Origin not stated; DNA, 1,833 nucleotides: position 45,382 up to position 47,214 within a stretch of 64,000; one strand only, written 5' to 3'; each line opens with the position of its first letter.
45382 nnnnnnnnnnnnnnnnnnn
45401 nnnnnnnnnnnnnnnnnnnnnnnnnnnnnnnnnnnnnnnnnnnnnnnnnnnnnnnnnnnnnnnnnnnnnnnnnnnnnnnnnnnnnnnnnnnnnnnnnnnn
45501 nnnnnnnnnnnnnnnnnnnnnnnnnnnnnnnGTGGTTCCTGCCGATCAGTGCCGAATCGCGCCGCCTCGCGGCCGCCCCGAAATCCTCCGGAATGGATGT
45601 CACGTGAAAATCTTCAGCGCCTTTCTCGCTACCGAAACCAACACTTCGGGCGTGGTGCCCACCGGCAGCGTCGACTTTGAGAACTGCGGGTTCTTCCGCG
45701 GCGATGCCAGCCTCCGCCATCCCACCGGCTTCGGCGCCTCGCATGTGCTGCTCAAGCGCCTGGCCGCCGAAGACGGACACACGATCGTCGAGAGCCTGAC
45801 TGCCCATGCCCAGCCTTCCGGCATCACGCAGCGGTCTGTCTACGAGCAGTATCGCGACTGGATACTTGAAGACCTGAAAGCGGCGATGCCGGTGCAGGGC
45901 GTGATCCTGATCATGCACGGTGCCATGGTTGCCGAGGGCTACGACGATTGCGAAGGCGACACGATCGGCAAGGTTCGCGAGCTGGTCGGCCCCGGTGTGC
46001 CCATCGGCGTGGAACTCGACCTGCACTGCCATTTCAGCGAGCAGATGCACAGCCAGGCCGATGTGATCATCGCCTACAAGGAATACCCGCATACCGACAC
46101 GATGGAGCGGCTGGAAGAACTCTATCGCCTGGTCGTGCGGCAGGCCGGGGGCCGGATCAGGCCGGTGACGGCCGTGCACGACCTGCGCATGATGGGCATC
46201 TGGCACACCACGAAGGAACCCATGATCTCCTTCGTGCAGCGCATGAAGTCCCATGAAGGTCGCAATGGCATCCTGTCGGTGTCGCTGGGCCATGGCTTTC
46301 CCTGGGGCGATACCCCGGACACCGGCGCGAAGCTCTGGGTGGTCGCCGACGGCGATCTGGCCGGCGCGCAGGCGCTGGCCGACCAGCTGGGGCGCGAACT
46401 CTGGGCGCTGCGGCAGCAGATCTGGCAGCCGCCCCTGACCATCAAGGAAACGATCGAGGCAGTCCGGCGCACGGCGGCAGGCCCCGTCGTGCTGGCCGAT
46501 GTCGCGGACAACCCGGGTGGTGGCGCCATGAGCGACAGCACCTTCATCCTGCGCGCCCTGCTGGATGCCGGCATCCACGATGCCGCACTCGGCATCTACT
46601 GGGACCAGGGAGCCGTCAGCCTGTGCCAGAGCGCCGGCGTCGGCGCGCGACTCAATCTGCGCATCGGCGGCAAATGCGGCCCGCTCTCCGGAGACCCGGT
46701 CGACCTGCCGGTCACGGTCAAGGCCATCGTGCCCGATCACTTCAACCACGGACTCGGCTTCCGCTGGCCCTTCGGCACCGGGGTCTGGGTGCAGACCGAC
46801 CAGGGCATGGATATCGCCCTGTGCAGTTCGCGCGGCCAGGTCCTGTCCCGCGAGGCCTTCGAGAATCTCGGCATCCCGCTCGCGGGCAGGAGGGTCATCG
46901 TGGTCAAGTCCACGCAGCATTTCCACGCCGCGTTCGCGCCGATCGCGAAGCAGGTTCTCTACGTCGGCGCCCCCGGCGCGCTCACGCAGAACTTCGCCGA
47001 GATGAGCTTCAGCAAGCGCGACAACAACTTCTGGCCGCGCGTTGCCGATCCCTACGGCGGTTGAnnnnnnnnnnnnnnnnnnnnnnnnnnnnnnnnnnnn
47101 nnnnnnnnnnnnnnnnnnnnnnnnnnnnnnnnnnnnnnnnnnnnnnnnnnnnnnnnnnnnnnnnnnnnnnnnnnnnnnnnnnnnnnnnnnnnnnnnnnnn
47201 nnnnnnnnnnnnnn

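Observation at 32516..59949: Candidate uncharacterised uptake and catabolism system for D-amino-acid-containing peptides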

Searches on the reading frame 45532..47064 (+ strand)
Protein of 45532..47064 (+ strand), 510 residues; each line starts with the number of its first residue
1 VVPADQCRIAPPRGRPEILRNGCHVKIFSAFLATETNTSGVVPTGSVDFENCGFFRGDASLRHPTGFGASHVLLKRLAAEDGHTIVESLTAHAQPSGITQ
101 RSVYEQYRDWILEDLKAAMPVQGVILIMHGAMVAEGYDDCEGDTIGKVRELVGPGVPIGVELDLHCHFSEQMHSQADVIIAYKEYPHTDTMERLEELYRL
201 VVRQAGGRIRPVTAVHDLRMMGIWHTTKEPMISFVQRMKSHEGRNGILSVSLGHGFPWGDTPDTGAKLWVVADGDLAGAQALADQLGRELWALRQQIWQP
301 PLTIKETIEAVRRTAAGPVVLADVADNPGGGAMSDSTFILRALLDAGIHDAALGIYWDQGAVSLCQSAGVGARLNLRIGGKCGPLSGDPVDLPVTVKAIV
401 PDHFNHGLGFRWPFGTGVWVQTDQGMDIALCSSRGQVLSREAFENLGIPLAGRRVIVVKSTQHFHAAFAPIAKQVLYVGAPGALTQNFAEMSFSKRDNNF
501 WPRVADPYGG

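Call 5: search_protein_families(library=pfam, proteins=[window:45532-47064:+], max_evalue=0.001)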
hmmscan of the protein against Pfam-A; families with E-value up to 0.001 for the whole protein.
window:45532-47064:+ (510 aa): 2 families
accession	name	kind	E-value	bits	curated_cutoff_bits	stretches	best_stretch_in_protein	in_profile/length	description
PF07364.17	DUF1485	-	4.8e-82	275.9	22.8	1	26-310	1-288/290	Metallopeptidase family M81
PF07171.17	MlrC_C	-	1e-47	163.1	27.2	1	321-494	1-177/178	MlrC C-terminus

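Call 7: search_protein_families(library=ncbifam, proteins=[window:45532-47064:+], max_evalue=0.00001)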
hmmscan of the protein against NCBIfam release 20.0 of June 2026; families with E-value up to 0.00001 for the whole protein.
window:45532-47064:+ (510 aa): 1 family
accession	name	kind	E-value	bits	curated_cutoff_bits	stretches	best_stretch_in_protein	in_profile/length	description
NF041767.1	micro_ase_MlrC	exception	9e-88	294.9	999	1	22-502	26-503/511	microcystinase MlrC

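Call 10: find_related_loci(query=window:45532-47064:+, collection=genome_contigs, flank=10000)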
Query window:45532-47064:+ (510 aa) in genome_contigs; peptide patterns used: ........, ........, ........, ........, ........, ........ (x = any residue, [..] = any of these).
22 stretches matched a pattern; 3 encode a relative of the query (tblastn E <= 1e-3); 3 distinct loci.
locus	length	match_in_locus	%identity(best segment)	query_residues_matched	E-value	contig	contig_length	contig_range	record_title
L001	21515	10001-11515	75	2-507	0e+0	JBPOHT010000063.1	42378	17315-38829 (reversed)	MAG: Pseudomonadota bacterium isolate MAG_258 c_000000382858, whole genome shotgun sequence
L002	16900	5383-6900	75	2-507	0e+0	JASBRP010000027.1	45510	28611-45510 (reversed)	MAG: Solimonas sp. isolate BWSM_106 k141_2102338, whole genome shotgun sequence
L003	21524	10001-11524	76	7-507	0e+0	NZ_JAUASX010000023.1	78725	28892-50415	Solimonas sp. SE-A11 contig23, whole genome shotgun sequence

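Call 21: find_homologous_proteins(query=window:45604-47064:+, max_evalue=1e-20)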
Query window:45604-47064:+ (486 aa): 6243 proteins with E <= 1e-20 among 8000 candidates; the best 120 are listed.
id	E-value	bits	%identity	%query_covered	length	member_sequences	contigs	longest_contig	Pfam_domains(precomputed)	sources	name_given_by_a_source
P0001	0.0e+0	1126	100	100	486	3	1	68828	PF07364.18,PF07171.18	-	-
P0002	5.1e-279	944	83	100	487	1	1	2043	PF07364.18,PF07171.18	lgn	-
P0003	9.9e-277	936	83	99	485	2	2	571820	PF07364.18,PF07171.18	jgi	jgi:microcystin degradation protein MlrC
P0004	1.2e-274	930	81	100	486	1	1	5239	PF07364.18,PF07171.18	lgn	-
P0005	1.1e-259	880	77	99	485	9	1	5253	PF07364.18,PF07171.18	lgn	-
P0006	6.0e-247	838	73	99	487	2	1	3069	PF07364.18,PF07171.18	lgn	-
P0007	9.6e-246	834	75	100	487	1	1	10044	PF07364.18,PF07171.18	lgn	-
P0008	1.7e-244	830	75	99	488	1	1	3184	PF07364.18,PF07171.18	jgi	jgi:microcystin degradation protein MlrC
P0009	3.5e-244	829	73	99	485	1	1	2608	PF07364.18,PF07171.18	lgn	-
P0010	9.6e-243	824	74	99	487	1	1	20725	PF07364.18,PF07171.18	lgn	-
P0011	6.2e-241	818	74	100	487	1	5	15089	PF07364.18,PF07171.18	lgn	-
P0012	1.9e-240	817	72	100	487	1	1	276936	PF07364.18,PF07171.18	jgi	jgi:microcystin degradation protein MlrC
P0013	1.0e-239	814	72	100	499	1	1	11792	PF07364.18,PF07171.18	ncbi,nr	ncbi:MAG TPA: M81 family metallopeptidase [Nevskiaceae bacterium]|nr:M81 family metallopeptidase [Ne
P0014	1.3e-239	814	72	99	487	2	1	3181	PF07364.18,PF07171.18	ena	-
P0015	9.1e-239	811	72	100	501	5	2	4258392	PF07364.18,PF07171.18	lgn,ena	-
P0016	2.4e-238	810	71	100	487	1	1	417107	PF07364.18,PF07171.18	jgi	jgi:microcystin degradation protein MlrC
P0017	2.9e-238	810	72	100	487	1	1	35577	PF07364.18,PF07171.18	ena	-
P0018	2.4e-236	803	72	99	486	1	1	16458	PF07364.18,PF07171.18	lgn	-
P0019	9.6e-236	801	72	99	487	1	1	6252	PF07364.18,PF07171.18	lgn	-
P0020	2.0e-225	767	68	99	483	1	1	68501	PF07364.18,PF07171.18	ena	-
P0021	1.4e-222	758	67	100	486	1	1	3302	PF07364.18,PF07171.18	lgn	-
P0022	1.2e-220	751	67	100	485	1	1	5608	PF07364.18,PF07171.18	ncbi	-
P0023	2.1e-219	747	68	100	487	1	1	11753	PF07364.18,PF07171.18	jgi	jgi:microcystin degradation protein MlrC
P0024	1.4e-218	745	68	99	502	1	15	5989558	PF07364.18,PF07171.18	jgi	jgi:microcystin degradation protein MlrC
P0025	5.4e-218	743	67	100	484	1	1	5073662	PF07364.18,PF07171.18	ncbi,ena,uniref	ncbi:M81 family metallopeptidase [Hydrocarboniphaga sp.]|uniref:M81 family metallopeptidase n=1 Tax=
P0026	7.9e-217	739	66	100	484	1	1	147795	PF07364.18,PF07171.18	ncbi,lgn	-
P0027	2.4e-216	737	67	100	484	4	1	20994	PF07364.18,PF07171.18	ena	-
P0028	2.4e-216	737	65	100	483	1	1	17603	PF07364.18,PF07171.18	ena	-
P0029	3.9e-216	737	66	100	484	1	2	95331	PF07364.18,PF07171.18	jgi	jgi:microcystin degradation protein MlrC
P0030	1.0e-214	732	66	100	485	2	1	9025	PF07364.18,PF07171.18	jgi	jgi:microcystin degradation protein MlrC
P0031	1.6e-214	731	64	99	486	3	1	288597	PF07364.18,PF07171.18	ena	-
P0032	2.9e-214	730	65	100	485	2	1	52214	PF07364.18,PF07171.18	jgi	-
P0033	1.8e-213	728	66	100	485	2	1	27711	PF07364.18,PF07171.18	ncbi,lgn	ncbi:MAG: M81 family metallopeptidase [Pseudomonadota bacterium]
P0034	2.0e-213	728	65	100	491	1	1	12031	PF07364.18,PF07171.18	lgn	-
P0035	2.1e-213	728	65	100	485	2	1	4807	PF07364.18,PF07171.18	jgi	jgi:microcystin degradation protein MlrC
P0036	4.3e-213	727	65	100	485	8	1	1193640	PF07364.18,PF07171.18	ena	-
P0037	4.5e-213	726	64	100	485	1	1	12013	PF07364.18,PF07171.18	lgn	-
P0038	6.5e-213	726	64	100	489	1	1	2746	PF07364.18,PF07171.18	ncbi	ncbi:MAG: M81 family metallopeptidase [Solimonas sp.]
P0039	9.9e-213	725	65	100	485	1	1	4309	PF07364.18,PF07171.18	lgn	-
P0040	1.8e-212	724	66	100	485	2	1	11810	PF07364.18,PF07171.18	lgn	-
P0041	3.0e-212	724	65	100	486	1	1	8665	PF07364.18,PF07171.18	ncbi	ncbi:MAG: M81 family metallopeptidase [Stenotrophobium sp.]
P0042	1.0e-211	722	64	100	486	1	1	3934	PF07364.18,PF07171.18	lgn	-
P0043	1.4e-211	722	66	100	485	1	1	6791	PF07364.18,PF07171.18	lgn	-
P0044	1.5e-211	721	65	100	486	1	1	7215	PF07364.18,PF07171.18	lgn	-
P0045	3.1e-211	720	65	100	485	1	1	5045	PF07364.18,PF07171.18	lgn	-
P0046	4.6e-211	720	64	100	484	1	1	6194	PF07364.18,PF07171.18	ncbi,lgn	-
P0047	5.8e-211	719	64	100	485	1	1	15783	PF07364.18,PF07171.18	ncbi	-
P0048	1.1e-210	719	65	99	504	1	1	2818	PF07364.18,PF07171.18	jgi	jgi:microcystin degradation protein MlrC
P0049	2.4e-210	717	64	99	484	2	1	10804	PF07364.18,PF07171.18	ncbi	ncbi:MAG: M81 family metallopeptidase [Stenotrophobium sp.]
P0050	3.4e-210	717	66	100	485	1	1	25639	PF07364.18,PF07171.18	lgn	-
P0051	1.1e-209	715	62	99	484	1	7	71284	PF07364.18,PF07171.18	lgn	-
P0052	1.9e-209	714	65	100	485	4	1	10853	PF07364.18,PF07171.18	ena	-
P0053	2.6e-209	714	64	99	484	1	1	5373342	PF07364.18,PF07171.18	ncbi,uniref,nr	ncbi:M81 family peptidase [Solimonas sp. K1W22B-7]|uniref:M81 family metallopeptidase n=1 Tax=Solimo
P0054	2.9e-209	714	64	100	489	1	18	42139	PF07364.18,PF07171.18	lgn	-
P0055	7.1e-209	713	64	100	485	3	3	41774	PF07364.18,PF07171.18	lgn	-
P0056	1.5e-208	712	64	100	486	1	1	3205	PF07364.18,PF07171.18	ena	-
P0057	1.8e-208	711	64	100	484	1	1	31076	PF07364.18,PF07171.18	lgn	-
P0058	3.4e-208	710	63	99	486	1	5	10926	PF07364.18,PF07171.18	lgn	-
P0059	8.4e-208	709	63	99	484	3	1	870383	PF07364.18,PF07171.18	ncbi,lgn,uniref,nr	ncbi:M81 family metallopeptidase [Stenotrophobium rhamnosiphilum]|uniref:Microcystinase C n=1 Tax=St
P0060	1.1e-207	709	61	99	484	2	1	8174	PF07364.18,PF07171.18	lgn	-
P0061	1.1e-207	709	64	100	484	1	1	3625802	PF07364.18,PF07171.18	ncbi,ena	-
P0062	1.6e-207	708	63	100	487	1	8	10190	PF07364.18,PF07171.18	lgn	-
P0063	3.4e-207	707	64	100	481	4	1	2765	PF07364.18,PF07171.18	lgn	-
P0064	5.4e-207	706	64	100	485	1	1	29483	PF07364.18,PF07171.18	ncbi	ncbi:MAG TPA: M81 family metallopeptidase [Fontimonas sp.]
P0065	9.8e-207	706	64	100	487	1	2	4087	PF07364.18,PF07171.18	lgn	-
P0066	8.4e-206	702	64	100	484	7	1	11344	PF07364.18,PF07171.18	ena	-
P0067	1.4e-205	702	63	100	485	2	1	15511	PF07364.18,PF07171.18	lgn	-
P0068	3.4e-205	700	62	100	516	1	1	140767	PF07364.18,PF07171.18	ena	-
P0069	6.4e-205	700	61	100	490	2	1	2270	PF07364.18,PF07171.18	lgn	-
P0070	2.0e-204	698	63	100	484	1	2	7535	PF07364.18,PF07171.18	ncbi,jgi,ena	jgi:microcystin degradation protein MlrC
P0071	9.3e-204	696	62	100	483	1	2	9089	PF07364.18,PF07171.18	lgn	-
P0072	9.8e-204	696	62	100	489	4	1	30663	PF07364.18,PF07171.18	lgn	-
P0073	4.6e-203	693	63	100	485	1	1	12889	PF07364.18,PF07171.18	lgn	-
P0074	5.5e-203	693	62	100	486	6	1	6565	PF07364.18,PF07171.18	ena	-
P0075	2.5e-202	691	62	100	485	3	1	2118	PF07364.18,PF07171.18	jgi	jgi:microcystin degradation protein MlrC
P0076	4.9e-202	690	63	100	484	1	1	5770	PF07364.18,PF07171.18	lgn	-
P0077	9.0e-202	689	63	100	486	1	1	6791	PF07364.18,PF07171.18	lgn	-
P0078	1.1e-201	689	61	100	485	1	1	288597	PF07364.18,PF07171.18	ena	-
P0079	5.0e-201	687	62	100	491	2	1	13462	PF07364.18,PF07171.18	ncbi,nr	ncbi:MAG TPA: M81 family metallopeptidase [Solimonas sp.]|nr:M81 family metallopeptidase [Solimonas 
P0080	1.2e-200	685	61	100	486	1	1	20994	PF07364.18,PF07171.18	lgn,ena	-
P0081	1.6e-200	685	62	100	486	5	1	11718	PF07364.18,PF07171.18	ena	-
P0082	4.2e-200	684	61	100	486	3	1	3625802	PF07364.18,PF07171.18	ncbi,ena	-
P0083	1.3e-199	682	62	99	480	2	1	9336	PF07364.18,PF07171.18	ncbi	ncbi:MAG TPA: M81 family metallopeptidase, partial [Fontimonas sp.]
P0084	4.4e-199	680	62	100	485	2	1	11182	PF07364.18,PF07171.18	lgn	-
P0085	1.3e-196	672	60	100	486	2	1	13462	PF07364.18,PF07171.18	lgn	-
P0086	1.7e-195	668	60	100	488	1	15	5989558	PF07364.18,PF07171.18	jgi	jgi:microcystin degradation protein MlrC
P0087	6.4e-195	667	62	100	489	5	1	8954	PF07364.18,PF07171.18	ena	-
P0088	1.1e-194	666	60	100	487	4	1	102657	PF07364.18,PF07171.18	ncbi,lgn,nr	ncbi:MAG: M81 family metallopeptidase [Stagnimonas sp.]|nr:M81 family metallopeptidase [Stagnimonas 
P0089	2.2e-193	662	59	100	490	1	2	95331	PF07364.18,PF07171.18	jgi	jgi:microcystin degradation protein MlrC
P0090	2.5e-193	661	60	100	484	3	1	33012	PF07364.18,PF07171.18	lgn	-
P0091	5.7e-193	660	61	100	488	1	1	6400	PF07364.18,PF07171.18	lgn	-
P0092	6.7e-193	660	60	100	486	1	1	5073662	PF07364.18,PF07171.18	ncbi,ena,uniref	ncbi:M81 family metallopeptidase [Hydrocarboniphaga sp.]|uniref:M81 family metallopeptidase n=1 Tax=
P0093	3.0e-192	658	61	100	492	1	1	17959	PF07364.18,PF07171.18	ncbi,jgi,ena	jgi:microcystin degradation protein MlrC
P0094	3.5e-192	658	61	100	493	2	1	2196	PF07364.18,PF07171.18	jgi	-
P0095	1.1e-191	656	61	100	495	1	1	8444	PF07364.18,PF07171.18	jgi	jgi:microcystin degradation protein MlrC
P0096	1.2e-191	656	60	100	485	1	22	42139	PF07364.18,PF07171.18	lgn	-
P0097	1.1e-190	653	58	100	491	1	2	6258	PF07364.18,PF07171.18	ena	-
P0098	1.1e-190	653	59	100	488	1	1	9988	PF07364.18,PF07171.18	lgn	-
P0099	1.8e-190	652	61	100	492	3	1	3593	PF07364.18,PF07171.18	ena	-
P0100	2.6e-190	651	61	100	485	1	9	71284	PF07364.18,PF07171.18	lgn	-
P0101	3.4e-190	651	59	100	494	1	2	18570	PF07364.18,PF07171.18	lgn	-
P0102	4.1e-190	651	58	100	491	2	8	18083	PF07364.18,PF07171.18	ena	-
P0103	4.7e-190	651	59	100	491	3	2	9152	PF07364.18,PF07171.18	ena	-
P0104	7.1e-190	650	60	100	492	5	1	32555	PF07364.18,PF07171.18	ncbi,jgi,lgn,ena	jgi:microcystin degradation protein MlrC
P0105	1.0e-189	649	60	100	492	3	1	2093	PF07364.18,PF07171.18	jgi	jgi:microcystin degradation protein MlrC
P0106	1.4e-189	649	60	100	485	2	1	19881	PF07364.18,PF07171.18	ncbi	ncbi:MAG: M81 family metallopeptidase [Pseudomonadota bacterium]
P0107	1.8e-189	649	60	100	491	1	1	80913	PF07364.18,PF07171.18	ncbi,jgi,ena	jgi:microcystin degradation protein MlrC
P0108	1.8e-189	649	60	100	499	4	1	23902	PF07364.18,PF07171.18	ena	-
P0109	2.5e-189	648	58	100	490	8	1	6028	PF07364.18,PF07171.18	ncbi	-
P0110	2.5e-189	648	60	100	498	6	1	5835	PF07364.18,PF07171.18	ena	-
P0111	3.2e-189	648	59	100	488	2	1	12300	PF07364.18,PF07171.18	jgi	jgi:microcystin degradation protein MlrC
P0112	6.0e-189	647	60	100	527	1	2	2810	PF07364.18,PF07171.18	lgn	-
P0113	7.0e-189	647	59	100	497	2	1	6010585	PF07364.18,PF07171.18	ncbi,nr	ncbi:M81 family metallopeptidase [Roseateles sp. DAIF2]|nr:M81 family metallopeptidase [Roseateles s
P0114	7.2e-189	647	60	100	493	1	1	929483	PF07364.18,PF07171.18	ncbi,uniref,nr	ncbi:M81 family metallopeptidase [Paucibacter sp. R3-3]|uniref:Microcystinase C n=1 Tax=Roseateles a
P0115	1.1e-188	646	60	100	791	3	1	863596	PF07364.18,PF12697.14,PF00561.27,PF00975.27,PF07171.18,PF12146.16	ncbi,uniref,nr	ncbi:alpha/beta fold hydrolase [Roseateles toxinivorans]|uniref:Microcystin degradation protein MlrC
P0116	1.6e-188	645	59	100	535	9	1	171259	PF07364.18,PF07171.18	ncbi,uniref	ncbi:M81 family metallopeptidase [Roseateles sp.]|uniref:M81 family metallopeptidase n=1 Tax=Roseate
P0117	1.9e-188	645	60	100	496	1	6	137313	PF07364.18,PF07171.18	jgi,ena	-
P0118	1.9e-188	645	60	100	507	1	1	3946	PF07364.18,PF07171.18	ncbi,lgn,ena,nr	ncbi:MAG TPA: M81 family metallopeptidase [Methylibium sp.]|nr:M81 family metallopeptidase [Methylib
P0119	2.8e-188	645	58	99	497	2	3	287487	PF07364.18,PF07171.18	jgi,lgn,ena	-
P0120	3.5e-188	644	60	100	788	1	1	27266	PF07364.18,PF12697.14,PF00561.27,PF07171.18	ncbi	-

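Call 22: find_encoding_contigs(protein=P0115, flank=10000, max_places=2)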
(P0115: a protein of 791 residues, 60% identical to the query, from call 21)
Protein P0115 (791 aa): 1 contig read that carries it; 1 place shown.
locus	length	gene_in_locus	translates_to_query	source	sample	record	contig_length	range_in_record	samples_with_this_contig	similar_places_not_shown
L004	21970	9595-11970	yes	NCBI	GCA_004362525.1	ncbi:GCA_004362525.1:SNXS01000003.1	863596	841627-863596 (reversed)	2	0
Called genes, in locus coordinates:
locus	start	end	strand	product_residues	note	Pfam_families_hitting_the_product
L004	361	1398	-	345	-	PF12146:Hydrolase_4 (faint)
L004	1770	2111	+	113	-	-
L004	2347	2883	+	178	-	PF04542:Sigma70_r2, PF08281:Sigma70_r4_2, PF04545:Sigma70_r4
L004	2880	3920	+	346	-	PF16220:DUF4880, PF04773:FecR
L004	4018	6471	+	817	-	PF07660:STN, PF07715:Plug, PF00593:TonB_dep_Rec_b-barrel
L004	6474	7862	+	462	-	PF07690:MFS_1, PF03137:OATP (faint)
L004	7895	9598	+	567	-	PF00144:Beta-lactamase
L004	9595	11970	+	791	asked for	PF07364:DUF1485, PF07171:MlrC_C, PF00561:Abhydrolase_1, PF00975:Thioesterase, PF12146:Hydrolase_4 (weak), PF12697:Abhydrolase_6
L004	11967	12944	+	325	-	PF02746:MR_MLE_N, PF13378:MR_MLE_C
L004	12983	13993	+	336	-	PF17396:DUF1611_N, PF07755:DUF1611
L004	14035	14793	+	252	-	PF01177:Asp_Glu_race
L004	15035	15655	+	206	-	PF00625:Guanylate_kin, PF13671:AAA_33 (weak)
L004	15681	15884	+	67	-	PF01192:RNA_pol_Rpb6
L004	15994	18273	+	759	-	PF13328:HD_4, PF01966:HD, PF04607:RelA_SpoT, PF02824:TGS, PF28438:RelA_RIS, PF13291:ACT_4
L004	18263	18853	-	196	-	PF03449:GreA_GreB_N, PF01272:GreA_GreB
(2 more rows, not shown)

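Call 23: find_encoding_contigs(protein=P0113, flank=10000, max_places=2)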
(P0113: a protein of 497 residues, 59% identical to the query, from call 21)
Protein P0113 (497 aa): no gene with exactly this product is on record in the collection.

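Call 24: find_encoding_contigs(protein=P0025, flank=10000, max_places=2)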
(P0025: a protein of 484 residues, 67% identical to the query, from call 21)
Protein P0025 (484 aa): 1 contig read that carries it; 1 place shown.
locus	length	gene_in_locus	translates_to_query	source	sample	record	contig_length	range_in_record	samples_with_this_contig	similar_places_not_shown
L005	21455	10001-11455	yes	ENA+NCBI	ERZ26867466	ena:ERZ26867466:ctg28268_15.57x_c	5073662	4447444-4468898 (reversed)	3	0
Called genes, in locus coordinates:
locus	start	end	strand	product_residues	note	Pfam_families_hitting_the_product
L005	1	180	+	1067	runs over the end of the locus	PF04313:HSDR_N, PF04851:ResIII, PF18766:SWI2_SNF2, PF22679:T1R_D3-like, PF11867:T1RH-like_C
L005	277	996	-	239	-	-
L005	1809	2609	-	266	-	PF20032:ADYC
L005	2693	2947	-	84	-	-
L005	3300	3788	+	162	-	-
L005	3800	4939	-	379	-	PF01266:DAO, PF13450:NAD_binding_8 (weak)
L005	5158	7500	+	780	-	PF07715:Plug, PF00593:TonB_dep_Rec_b-barrel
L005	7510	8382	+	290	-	PF00561:Abhydrolase_1, PF12146:Hydrolase_4, PF12697:Abhydrolase_6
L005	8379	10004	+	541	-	PF00144:Beta-lactamase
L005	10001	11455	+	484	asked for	PF07364:DUF1485, PF07171:MlrC_C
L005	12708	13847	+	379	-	PF01266:DAO, PF13450:NAD_binding_8 (weak)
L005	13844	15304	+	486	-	PF07364:DUF1485, PF07171:MlrC_C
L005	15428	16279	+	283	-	PF12686:DUF3800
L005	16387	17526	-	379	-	PF00196:GerE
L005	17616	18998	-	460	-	PF07690:MFS_1, PF13347:MFS_2, PF07690:MFS_1 (weak)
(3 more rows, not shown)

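Call 29: find_related_loci(query=A1, collection=genome_contigs, flank=10000)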
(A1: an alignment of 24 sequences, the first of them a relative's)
Query A1 (486 aa) in genome_contigs; peptide patterns used: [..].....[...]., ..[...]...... (x = any residue, [..] = any of these).
600 stretches matched a pattern (row limit reached: there are more); 594 encode a relative of the query (tblastn E <= 1e-3); the best 80 are kept; 80 distinct loci.
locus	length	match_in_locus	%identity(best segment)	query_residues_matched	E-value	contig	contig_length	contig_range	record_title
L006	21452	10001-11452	67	1-484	0e+0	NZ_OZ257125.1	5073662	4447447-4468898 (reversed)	MAG: Hydrocarboniphaga sp. isolate a03693ab-7b64-4014-8609-59c65ea6d85f chromosome 1, complete sequence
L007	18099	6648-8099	66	1-484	0e+0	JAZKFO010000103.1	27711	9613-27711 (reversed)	MAG: Pseudomonadota bacterium isolate DC_RB_04_SPN110320-bin004 DCRB04SPN_B004_0_000000000103, whole genome shotgun sequ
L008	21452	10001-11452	64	1-484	0e+0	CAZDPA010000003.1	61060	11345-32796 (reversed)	MAG TPA_asm: uncultured Salinisphaerales bacterium isolate SRP062349_co6_2 genome assembly, contig: NODE_171_length_6106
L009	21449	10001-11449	63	1-483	0e+0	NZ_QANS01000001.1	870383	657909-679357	Stenotrophobium rhamnosiphilum strain GT1R17 scaffold7, whole genome shotgun sequence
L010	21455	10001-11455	65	1-484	0e+0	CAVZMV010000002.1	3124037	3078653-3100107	MAG: uncultured Gammaproteobacteria bacterium isolate MFD01916.bin.1.28 genome assembly, contig: contig_39, whole genome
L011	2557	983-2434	63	1-484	0e+0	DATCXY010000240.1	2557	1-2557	MAG TPA_asm: Solimonas sp. isolate SMAG_U7451 k141_2585, whole genome shotgun sequence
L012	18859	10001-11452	62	1-484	0e+0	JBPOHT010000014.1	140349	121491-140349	MAG: Pseudomonadota bacterium isolate MAG_258 c_000000382853, whole genome shotgun sequence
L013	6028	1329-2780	58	1-484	0e+0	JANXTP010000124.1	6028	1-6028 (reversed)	MAG: Burkholderiales bacterium isolate 338R_metabat_98_sub 338R_k141_1437081, whole genome shotgun sequence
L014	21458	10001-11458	59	2-484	0e+0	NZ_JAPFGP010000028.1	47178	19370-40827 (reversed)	Paucibacter sp. PLA-PC-4 NODE_28_length_47178_cov_53.385433, whole genome shotgun sequence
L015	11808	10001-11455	59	1-484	0e+0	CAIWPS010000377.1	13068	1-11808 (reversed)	MAG: uncultured beta proteobacterium isolate B12_bin-2762 genome assembly, contig: bin-2762:377/866, whole genome shotgu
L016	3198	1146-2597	57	1-484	0e+0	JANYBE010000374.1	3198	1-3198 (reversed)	MAG: Rhizobacter sp. isolate GL140_5_metabat_477_sub GL140_5_k141_1892732, whole genome shotgun sequence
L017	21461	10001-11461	59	2-485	0e+0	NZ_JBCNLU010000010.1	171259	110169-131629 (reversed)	MAG: Roseateles sp. isolate SMAGNO57 Contig10, whole genome shotgun sequence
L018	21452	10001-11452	57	1-484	0e+0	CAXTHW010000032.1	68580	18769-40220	MAG TPA_asm: uncultured Rubrivivax sp. isolate public_SRR11456921_metawrap_bin.11 genome assembly, contig: public_SRR114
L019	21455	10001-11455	58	1-483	0e+0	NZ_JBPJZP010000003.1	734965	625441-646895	Variovorax sp. GB4P3 NODE_3_length_734965_cov_81.317886, whole genome shotgun sequence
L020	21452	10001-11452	56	1-484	2e-180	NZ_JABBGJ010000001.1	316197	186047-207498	Paraburkholderia polaris strain RP-4-7 contig1, whole genome shotgun sequence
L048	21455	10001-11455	54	1-485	7e-166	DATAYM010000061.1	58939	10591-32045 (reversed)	MAG TPA_asm: Caulobacteraceae bacterium isolate SMAG_U5679 k141_2981009, whole genome shotgun sequence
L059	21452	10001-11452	53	1-484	2e-161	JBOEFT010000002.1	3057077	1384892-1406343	Methylobacterium phyllosphaerae strain P14 contig02, whole genome shotgun sequence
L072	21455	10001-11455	52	1-484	6e-157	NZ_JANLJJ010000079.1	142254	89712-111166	MAG: Ferrovibrio sp. isolate XYLBin6 XylDeg_M3_57_length_142254_cov_15, whole genome shotgun sequence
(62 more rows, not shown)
